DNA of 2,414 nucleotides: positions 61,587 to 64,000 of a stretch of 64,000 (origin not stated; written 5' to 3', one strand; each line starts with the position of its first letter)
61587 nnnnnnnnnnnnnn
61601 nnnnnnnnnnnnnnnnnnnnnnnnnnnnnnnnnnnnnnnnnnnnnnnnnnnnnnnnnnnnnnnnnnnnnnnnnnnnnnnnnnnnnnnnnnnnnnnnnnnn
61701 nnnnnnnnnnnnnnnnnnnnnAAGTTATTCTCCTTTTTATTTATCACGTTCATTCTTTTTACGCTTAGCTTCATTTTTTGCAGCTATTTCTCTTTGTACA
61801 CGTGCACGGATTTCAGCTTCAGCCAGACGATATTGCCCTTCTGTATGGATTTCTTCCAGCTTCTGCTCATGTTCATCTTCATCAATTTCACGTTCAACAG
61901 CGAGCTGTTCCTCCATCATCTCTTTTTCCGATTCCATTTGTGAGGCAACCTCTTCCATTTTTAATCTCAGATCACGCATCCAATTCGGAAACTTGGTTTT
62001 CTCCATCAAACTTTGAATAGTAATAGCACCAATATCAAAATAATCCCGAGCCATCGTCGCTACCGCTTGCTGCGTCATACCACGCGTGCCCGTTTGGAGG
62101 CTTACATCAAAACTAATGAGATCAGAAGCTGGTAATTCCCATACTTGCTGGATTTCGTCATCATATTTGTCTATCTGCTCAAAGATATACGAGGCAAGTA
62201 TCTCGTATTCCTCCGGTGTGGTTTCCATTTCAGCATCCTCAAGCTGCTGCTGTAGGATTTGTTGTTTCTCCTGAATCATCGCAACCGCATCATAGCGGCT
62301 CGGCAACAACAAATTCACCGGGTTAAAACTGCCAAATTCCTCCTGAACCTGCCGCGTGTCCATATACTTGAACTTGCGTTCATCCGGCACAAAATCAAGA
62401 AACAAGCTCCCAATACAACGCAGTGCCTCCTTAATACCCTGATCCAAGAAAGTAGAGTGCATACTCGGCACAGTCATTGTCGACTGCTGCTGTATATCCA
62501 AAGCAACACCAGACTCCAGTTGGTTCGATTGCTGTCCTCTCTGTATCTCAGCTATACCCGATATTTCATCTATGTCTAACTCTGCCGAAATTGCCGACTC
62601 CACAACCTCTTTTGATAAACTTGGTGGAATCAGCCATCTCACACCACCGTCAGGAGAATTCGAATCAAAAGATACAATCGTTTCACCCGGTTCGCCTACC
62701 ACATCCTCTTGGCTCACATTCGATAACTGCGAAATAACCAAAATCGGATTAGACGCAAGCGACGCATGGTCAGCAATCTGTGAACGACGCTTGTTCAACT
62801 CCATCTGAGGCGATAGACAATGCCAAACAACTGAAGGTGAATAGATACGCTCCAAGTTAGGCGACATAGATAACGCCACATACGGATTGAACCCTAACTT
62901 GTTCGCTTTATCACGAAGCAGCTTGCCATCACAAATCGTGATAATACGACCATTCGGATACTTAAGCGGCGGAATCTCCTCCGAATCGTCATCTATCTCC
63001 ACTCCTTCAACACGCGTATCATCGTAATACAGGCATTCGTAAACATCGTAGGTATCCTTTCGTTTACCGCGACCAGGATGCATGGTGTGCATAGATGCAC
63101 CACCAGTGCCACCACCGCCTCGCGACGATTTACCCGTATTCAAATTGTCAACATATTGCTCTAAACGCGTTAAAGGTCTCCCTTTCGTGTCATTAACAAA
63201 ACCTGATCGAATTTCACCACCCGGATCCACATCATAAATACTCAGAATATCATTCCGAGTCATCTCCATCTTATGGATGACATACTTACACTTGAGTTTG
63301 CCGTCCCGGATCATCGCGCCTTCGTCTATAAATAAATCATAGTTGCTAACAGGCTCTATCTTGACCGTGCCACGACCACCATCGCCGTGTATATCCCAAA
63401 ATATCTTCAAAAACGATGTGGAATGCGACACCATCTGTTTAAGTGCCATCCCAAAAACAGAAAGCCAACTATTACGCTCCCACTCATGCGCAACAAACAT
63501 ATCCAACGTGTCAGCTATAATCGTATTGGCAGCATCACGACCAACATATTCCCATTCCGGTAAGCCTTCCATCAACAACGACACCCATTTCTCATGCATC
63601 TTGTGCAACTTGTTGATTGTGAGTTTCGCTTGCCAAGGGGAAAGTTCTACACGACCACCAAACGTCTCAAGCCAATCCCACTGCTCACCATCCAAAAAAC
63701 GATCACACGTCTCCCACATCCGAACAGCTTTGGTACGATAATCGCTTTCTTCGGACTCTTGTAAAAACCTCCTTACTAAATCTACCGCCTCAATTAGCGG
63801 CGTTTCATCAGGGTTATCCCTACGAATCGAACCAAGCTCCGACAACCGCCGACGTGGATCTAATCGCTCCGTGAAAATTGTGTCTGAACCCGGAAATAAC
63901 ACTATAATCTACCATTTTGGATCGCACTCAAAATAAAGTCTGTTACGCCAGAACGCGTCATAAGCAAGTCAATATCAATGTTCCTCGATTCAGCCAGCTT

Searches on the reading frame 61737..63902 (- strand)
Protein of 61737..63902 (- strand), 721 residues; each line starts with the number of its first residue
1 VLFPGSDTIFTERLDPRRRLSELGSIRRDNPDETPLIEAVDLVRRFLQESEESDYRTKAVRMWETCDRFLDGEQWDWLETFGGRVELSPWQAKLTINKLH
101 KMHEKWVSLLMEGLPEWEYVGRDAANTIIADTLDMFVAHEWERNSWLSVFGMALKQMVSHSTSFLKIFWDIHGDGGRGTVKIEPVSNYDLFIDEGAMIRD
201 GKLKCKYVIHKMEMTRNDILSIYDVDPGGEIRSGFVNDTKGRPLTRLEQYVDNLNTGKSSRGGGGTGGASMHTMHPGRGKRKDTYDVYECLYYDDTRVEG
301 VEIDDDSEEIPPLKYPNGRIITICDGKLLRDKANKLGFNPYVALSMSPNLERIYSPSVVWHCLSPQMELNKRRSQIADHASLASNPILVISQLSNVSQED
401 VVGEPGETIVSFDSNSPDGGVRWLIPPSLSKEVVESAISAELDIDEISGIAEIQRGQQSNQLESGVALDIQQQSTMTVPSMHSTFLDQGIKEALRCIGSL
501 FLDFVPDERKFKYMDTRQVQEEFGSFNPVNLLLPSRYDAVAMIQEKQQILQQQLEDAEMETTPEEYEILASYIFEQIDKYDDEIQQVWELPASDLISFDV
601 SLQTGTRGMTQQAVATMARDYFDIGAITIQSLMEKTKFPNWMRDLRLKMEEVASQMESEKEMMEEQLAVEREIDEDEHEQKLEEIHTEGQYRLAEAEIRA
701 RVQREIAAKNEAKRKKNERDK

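Call 15: search_protein_families(library=phrogs, proteins=[window:61737-63902:-], max_evalue=0.001)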
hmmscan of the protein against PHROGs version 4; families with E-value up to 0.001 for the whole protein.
window:61737-63902:- (721 aa): 2 families
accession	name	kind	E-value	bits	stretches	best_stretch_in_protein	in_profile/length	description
phrog_156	-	head and packaging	2.1e-26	93.5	1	51-519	21-475/681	portal protein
phrog_332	-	connector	6.5e-16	58.8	1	54-409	23-330/560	head-tail adaptor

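Call 112: search_dna_similar(query=window:61737-63902:-, collection=phages, mode=protein, max_rows=10)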
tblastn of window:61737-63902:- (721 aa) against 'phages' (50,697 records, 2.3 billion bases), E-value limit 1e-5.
Records with a match: 1; places in all: 1; records where one place covers at least 80% of the query: 0.
Best place of each record, by identity: <60% 1.
By first word of the organism name: Bacillus 1.
By host as written in the record: Bacillus sp. (in: Bacteria) 1.
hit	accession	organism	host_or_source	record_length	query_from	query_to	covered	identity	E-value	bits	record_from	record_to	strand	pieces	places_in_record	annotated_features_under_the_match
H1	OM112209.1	Bacillus phage PK1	Bacillus sp. (in: Bacteria)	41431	319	528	29%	24.3%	2e-6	58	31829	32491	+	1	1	none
